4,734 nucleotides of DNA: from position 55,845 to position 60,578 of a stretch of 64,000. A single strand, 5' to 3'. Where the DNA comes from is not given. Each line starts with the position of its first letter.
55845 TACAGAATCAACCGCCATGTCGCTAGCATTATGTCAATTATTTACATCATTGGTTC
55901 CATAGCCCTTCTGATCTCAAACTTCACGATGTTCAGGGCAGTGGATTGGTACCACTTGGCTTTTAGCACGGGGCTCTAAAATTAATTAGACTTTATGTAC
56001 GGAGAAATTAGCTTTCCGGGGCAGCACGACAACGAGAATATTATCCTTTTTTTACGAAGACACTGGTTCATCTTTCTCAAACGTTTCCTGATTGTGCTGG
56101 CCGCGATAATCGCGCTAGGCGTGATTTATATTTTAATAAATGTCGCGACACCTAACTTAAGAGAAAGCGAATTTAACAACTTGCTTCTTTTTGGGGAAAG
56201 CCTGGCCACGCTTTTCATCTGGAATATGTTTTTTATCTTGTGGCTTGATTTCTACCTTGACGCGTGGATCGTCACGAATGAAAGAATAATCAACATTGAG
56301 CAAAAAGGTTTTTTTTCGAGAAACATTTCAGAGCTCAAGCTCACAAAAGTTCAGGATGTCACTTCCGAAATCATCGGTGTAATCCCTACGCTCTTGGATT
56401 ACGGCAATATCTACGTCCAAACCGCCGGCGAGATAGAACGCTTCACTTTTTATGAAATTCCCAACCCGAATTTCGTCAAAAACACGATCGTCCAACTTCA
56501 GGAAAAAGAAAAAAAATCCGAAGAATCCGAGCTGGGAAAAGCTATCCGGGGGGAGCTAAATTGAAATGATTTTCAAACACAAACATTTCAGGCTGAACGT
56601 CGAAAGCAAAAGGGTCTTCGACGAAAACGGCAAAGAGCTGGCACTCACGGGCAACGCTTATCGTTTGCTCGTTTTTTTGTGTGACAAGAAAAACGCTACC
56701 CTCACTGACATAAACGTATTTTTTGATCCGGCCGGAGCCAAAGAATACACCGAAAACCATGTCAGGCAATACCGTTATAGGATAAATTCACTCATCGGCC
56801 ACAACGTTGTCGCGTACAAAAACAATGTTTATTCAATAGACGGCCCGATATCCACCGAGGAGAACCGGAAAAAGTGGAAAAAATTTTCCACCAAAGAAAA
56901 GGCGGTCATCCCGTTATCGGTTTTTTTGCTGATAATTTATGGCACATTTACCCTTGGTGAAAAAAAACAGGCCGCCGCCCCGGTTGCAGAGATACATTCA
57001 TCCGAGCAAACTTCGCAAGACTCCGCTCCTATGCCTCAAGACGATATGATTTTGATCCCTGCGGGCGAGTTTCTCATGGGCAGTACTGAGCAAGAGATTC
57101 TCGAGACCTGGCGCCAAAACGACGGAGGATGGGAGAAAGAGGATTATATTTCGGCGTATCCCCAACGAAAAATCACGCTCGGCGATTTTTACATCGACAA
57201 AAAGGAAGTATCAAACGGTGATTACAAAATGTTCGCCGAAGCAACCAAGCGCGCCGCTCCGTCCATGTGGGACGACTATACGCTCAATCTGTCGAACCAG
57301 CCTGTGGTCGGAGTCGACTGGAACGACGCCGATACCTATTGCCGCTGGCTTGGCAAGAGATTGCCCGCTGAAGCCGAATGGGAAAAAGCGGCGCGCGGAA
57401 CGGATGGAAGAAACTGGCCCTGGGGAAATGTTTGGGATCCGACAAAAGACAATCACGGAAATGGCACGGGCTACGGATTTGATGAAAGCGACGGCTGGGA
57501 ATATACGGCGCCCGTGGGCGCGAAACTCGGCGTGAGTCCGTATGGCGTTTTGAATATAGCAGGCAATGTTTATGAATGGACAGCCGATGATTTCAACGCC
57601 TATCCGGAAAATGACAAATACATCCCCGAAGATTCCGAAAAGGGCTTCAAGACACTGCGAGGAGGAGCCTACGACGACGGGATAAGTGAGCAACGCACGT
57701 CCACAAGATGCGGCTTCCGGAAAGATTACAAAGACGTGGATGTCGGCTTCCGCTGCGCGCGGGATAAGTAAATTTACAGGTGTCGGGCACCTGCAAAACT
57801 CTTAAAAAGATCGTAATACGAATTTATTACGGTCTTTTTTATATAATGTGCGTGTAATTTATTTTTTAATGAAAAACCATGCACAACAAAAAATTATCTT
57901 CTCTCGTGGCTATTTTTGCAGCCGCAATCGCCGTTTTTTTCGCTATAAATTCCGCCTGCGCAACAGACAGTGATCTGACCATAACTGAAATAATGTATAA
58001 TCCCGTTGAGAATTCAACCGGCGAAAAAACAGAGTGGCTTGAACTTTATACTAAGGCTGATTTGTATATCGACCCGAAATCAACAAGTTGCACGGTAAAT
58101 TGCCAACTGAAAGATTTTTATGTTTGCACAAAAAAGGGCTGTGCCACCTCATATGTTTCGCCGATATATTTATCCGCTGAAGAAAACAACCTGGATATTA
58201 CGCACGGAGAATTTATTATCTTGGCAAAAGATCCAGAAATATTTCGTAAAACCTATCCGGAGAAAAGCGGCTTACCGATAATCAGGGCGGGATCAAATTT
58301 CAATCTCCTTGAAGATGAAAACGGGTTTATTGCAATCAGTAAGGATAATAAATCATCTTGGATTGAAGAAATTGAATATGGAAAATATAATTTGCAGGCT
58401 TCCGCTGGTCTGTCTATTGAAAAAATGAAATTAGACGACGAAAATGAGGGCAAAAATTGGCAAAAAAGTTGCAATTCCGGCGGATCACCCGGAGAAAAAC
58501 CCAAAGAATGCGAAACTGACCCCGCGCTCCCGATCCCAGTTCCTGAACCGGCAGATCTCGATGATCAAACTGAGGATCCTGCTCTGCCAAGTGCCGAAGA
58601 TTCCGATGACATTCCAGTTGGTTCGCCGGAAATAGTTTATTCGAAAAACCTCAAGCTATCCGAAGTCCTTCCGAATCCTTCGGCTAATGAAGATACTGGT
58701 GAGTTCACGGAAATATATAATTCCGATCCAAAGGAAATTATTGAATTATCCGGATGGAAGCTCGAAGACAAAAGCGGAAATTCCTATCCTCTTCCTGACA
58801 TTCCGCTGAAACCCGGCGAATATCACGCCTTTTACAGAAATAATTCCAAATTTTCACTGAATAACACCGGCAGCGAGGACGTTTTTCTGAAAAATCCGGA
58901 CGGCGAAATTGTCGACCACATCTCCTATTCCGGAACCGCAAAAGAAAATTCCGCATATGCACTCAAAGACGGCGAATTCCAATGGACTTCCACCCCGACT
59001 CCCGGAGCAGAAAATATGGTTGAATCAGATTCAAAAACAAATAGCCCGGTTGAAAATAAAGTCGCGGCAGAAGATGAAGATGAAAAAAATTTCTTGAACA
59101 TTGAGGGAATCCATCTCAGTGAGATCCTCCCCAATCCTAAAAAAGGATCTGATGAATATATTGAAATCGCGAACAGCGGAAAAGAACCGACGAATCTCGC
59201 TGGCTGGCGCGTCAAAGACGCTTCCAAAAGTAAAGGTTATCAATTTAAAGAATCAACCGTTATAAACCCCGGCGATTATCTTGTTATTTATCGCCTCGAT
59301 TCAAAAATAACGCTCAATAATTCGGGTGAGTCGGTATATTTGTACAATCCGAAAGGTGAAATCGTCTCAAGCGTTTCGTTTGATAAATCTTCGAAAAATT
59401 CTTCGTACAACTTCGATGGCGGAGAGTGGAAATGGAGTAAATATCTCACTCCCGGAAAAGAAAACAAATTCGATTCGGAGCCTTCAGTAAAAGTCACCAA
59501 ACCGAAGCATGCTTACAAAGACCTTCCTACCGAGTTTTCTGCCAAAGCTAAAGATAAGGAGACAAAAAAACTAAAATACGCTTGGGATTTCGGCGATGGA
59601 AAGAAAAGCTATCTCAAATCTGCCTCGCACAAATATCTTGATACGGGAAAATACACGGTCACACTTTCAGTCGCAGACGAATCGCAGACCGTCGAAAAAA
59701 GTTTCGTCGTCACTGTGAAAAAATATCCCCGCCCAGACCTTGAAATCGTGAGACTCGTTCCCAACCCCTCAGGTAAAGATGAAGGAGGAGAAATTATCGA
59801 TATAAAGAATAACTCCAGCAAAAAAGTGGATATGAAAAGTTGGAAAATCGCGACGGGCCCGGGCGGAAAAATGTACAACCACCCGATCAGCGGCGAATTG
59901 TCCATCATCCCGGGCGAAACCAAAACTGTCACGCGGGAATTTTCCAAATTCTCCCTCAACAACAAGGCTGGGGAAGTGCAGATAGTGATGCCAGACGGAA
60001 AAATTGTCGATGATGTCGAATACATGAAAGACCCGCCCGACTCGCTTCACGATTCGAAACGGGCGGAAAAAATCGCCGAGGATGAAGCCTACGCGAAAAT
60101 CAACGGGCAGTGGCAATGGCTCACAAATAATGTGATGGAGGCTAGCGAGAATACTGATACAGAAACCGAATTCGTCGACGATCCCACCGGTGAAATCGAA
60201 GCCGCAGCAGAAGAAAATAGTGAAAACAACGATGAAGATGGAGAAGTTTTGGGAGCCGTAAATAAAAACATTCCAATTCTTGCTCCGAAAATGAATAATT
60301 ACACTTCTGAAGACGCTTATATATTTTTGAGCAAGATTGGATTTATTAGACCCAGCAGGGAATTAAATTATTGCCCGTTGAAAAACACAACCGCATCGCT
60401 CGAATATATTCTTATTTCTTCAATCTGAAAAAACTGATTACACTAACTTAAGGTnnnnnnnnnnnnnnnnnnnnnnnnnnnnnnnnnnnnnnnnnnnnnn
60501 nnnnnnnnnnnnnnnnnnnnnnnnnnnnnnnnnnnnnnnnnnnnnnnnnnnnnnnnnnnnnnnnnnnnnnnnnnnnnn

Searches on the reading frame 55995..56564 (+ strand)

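Call 66: search_protein_families(library=pfam, proteins=[window:55995-56564:+], max_evalue=0.00001)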
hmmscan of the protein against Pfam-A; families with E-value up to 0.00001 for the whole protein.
window:55995-56564:+ (189 aa): 1 family
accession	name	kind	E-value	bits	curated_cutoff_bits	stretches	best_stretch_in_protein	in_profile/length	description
PF03703.20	bPH_2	-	1.6e-06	28.7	22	1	91-165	5-78/78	Bacterial PH domain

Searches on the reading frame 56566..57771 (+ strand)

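Call 66: search_protein_families(library=pfam, proteins=[window:56566-57771:+], max_evalue=0.00001)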
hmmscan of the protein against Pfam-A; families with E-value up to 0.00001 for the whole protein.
window:56566-57771:+ (401 aa): 1 family
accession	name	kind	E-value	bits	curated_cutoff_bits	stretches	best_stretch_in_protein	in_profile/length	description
PF03781.23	FGE-sulfatase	-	1.3e-53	182.7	23.3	1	158-399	2-255/255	Sulfatase-modifying factor enzyme 1-like domain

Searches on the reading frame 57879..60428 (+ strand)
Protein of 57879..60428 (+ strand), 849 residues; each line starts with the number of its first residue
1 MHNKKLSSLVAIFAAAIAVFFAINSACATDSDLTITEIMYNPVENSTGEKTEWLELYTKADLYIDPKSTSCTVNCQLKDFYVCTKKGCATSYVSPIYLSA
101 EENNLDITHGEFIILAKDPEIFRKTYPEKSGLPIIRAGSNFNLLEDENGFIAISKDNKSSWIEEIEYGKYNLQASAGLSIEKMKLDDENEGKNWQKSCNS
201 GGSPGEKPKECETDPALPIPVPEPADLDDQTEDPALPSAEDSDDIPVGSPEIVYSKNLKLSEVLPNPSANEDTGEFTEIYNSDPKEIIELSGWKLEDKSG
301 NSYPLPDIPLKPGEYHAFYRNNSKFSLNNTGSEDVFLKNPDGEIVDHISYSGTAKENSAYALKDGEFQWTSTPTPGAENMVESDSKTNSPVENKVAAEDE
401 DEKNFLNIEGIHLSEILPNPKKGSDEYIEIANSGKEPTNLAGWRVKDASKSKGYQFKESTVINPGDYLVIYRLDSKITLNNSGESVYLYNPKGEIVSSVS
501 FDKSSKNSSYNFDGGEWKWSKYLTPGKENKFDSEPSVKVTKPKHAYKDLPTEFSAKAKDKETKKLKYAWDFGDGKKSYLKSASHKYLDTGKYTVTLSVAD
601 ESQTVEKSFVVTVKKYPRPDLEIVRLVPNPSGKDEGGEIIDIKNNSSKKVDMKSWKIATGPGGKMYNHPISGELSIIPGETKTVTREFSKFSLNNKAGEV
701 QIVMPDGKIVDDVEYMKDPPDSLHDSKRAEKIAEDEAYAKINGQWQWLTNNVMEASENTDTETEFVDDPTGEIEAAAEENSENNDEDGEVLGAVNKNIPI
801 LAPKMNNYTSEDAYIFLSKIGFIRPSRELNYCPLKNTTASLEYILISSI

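Call 66: search_protein_families(library=pfam, proteins=[window:57879-60428:+], max_evalue=0.00001)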
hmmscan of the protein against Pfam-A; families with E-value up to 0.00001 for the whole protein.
window:57879-60428:+ (849 aa): 3 families
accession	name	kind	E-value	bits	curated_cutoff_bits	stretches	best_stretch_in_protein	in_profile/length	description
PF00932.25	LTD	-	1.2e-52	177.3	34.3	3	410-501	7-107/109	Lamin Tail Domain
PF18911.6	PKD_4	-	1.5e-16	60.6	27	1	534-610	3-82/85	PKD domain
PF00801.26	PKD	-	1.1e-10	41.8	23.5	1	549-613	15-80/80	PKD domain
